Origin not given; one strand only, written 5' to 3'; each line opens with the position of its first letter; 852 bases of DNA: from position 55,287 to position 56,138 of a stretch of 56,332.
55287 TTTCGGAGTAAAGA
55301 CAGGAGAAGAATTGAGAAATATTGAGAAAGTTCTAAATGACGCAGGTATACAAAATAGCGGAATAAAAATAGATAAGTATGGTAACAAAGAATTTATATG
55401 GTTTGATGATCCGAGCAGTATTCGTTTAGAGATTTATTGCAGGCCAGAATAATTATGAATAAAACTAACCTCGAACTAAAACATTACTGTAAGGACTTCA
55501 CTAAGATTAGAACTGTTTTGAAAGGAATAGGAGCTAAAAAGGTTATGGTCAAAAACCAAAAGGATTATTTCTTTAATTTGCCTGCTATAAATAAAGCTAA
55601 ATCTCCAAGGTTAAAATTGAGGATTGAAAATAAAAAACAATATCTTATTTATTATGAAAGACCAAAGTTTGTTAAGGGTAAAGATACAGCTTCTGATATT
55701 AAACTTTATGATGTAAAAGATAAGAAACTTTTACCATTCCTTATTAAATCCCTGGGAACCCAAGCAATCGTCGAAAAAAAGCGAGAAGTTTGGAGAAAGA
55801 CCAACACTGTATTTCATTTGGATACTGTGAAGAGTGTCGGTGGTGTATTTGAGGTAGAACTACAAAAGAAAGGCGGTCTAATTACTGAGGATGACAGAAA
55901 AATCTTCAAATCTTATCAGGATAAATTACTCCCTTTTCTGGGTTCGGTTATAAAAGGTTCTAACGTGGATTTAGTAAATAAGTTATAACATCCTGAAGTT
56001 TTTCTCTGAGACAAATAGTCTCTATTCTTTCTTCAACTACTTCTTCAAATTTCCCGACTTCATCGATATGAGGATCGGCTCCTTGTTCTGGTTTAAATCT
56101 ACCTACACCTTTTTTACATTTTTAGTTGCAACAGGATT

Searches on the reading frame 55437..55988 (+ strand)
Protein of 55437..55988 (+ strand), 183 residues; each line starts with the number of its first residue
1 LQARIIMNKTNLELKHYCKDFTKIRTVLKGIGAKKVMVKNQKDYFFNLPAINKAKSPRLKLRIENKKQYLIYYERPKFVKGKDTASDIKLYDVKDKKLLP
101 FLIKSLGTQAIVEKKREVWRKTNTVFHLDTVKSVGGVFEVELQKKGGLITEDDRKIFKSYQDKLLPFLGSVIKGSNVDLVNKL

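Call 16: search_protein_families(library=pfam, proteins=[window:55437-55988:+])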
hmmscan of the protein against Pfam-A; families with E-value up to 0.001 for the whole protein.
window:55437-55988:+ (183 aa): 1 family
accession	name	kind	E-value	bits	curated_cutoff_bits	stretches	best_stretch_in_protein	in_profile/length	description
PF01928.26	CYTH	-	1.9e-11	44.5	23.2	1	12-146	4-149/179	CYTH domain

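Call 46: find_homologous_proteins(query=window:55437-55988:+, max_evalue=0.00001)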
Query window:55437-55988:+ (183 aa): 308 proteins with E <= 0.00001 among 353 candidates; the best 120 are listed.
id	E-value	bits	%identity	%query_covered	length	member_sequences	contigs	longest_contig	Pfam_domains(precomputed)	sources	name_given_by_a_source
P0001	1.2e-108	378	100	97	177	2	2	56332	PF01928.27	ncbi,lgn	-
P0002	1.2e-92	326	87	95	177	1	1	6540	PF01928.27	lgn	-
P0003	5.6e-92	324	86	96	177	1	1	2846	PF01928.27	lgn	-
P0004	1.1e-90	320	84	95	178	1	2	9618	PF01928.27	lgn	-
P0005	9.5e-89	314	81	96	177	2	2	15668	PF01928.27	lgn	-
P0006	3.0e-86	305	81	96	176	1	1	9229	PF01928.27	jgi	jgi:adenylate cyclase, class 2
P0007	5.6e-85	301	83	95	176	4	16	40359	PF01928.27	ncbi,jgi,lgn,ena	-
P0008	2.1e-84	299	80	95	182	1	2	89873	PF01928.27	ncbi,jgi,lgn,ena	ncbi:MAG: CYTH domain-containing protein [Candidatus Paceibacterota bacterium]|jgi:predicted adenyly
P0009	7.4e-84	298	78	96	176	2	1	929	PF01928.27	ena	-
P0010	2.1e-82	293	78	95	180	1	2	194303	PF01928.27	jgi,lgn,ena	jgi:adenylate cyclase class IV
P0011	5.9e-82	291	76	97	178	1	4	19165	PF01928.27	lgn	-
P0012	3.6e-81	289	79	95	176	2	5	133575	PF01928.27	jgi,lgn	-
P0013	6.7e-78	278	73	96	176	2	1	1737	PF01928.27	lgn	-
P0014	1.6e-77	277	76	97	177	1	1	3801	PF01928.27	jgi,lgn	jgi:predicted adenylyl cyclase CyaB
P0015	1.9e-77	277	74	95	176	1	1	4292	PF01928.27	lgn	-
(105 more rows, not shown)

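Call 47: find_encoding_contigs(protein=P0008, flank=5000, max_places=2)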
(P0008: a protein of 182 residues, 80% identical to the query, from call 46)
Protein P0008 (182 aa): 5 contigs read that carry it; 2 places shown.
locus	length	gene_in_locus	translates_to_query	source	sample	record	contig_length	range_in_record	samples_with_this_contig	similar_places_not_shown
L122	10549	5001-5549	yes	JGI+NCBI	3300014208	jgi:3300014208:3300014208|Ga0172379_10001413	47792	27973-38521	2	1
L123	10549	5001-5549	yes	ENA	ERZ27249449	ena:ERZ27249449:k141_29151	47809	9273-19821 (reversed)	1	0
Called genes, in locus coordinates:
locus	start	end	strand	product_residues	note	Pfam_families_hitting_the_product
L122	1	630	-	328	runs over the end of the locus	PF01820:Dala_Dala_lig_N, PF02655:ATP-grasp_3 (weak), PF02786:CPSase_L_D2 (faint), PF08443:RimK (faint), PF02222:ATP-grasp (weak), PF07478:Dala_Dala_lig_C, PF13535:ATP-grasp_4 (weak)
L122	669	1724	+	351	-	PF13177:DNA_pol3_delta2, PF00004:AAA, PF13173:AAA_14 (weak), PF13479:AAA_24 (faint), PF13177:DNA_pol3_delta2, PF12169:DNA_pol3_gamma3 (weak)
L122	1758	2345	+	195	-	PF09335:VTT_dom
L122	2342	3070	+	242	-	PF00535:Glycos_transf_2, PF10111:Glyco_tranf_2_2, PF13641:Glyco_tranf_2_3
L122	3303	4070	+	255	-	PF03372:Exo_endo_phos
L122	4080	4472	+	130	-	PF00383:dCMP_cyt_deam_1, PF08211:dCMP_cyt_deam_2 (weak)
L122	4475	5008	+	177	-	PF04229:GrpB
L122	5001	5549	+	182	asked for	PF01928:CYTH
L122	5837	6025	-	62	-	-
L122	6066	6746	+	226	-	PF18916:Lycopene_cyc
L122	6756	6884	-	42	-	-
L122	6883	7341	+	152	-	PF06983:3-dmu-9_3-mt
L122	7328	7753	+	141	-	PF13376:OmdA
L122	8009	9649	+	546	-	-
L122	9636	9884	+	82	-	-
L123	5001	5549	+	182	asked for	PF01928:CYTH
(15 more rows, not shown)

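Call 48: find_encoding_contigs(protein=P0007, flank=5000, max_places=2)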
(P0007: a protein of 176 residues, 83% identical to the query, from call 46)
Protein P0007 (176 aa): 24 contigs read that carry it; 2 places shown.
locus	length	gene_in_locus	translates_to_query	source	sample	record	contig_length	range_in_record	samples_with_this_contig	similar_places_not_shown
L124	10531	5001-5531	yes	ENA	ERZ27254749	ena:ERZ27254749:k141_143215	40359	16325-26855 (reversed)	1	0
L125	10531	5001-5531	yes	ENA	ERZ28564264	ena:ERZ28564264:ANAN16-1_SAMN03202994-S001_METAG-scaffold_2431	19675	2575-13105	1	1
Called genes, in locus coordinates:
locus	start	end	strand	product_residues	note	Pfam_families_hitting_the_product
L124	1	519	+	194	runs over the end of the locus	PF00230:MIP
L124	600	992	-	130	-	-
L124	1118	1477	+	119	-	PF11969:DcpS_C, PF01230:HIT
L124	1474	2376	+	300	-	PF00413:Peptidase_M10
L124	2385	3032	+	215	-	PF09335:VTT_dom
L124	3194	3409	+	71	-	PF07866:DUF1653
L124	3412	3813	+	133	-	-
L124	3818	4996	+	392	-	-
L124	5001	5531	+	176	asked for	PF01928:CYTH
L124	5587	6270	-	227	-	PF09997:DUF2238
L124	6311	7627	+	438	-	PF01794:Ferric_reduct, PF00970:FAD_binding_6, PF08022:FAD_binding_8, PF00175:NAD_binding_1, PF08030:NAD_binding_6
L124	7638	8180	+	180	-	PF00173:Cyt-b5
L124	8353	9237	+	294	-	PF03462:PCRF, PF00472:RF-1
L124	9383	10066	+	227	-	PF02463:SMC_N (weak), PF13175:AAA_15 (faint), PF00005:ABC_tran, PF13304:AAA_21 (weak)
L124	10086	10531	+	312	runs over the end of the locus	PF18075:FtsX_ECD, PF02687:FtsX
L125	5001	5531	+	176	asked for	PF01928:CYTH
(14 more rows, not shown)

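Call 49: find_encoding_contigs(protein=P0010, flank=5000, max_places=2)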
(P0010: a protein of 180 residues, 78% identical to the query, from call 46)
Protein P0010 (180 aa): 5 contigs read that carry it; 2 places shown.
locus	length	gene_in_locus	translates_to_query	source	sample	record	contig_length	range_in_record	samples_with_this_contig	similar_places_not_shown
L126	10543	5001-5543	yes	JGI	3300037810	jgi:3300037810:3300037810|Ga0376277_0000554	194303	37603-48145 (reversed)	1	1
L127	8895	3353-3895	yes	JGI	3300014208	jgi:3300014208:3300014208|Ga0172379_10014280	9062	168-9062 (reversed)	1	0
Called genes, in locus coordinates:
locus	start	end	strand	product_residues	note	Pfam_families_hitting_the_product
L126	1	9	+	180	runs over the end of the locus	PF04079:SMC_ScpB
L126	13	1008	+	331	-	PF00768:Peptidase_S11, PF13354:Beta-lactamase2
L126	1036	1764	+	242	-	PF00121:TIM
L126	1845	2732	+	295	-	PF23914:TPR_CcmH_CycH (faint), PF07719:TPR_2 (faint)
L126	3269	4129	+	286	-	PF04402:SIMPL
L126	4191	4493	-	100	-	-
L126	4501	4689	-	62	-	-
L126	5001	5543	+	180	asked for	PF01928:CYTH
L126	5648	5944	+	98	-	-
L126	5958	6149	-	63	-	-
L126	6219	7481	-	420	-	PF04851:ResIII, PF00270:DEAD, PF00271:Helicase_C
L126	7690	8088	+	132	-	PF07883:Cupin_2, PF02311:AraC_binding (faint)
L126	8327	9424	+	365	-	PF00089:Trypsin, PF10459:Peptidase_S46 (faint), PF13365:Trypsin_2, PF13180:PDZ_2, PF00595:PDZ (weak), PF17820:PDZ_6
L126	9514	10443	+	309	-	PF00005:ABC_tran, PF13304:AAA_21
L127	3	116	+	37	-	?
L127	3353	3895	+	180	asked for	PF01928:CYTH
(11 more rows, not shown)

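Call 50: find_encoding_contigs(protein=P0005, flank=5000, max_places=2)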
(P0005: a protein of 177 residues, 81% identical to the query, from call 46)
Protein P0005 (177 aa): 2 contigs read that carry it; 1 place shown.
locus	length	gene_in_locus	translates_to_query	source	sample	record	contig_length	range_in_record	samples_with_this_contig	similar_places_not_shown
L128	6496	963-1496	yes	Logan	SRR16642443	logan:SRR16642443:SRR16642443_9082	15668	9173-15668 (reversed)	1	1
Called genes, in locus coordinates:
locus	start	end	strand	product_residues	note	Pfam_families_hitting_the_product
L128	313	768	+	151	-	PF03118:RNA_pol_A_CTD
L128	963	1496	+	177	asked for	PF01928:CYTH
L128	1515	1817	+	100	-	-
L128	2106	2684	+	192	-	PF13302:Acetyltransf_3, PF13420:Acetyltransf_4, PF13523:Acetyltransf_8, PF00583:Acetyltransf_1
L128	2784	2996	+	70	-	-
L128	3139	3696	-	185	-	-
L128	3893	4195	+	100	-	PF01741:MscL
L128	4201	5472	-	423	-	PF00270:DEAD, PF04851:ResIII, PF00271:Helicase_C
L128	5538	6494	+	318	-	PF02557:VanY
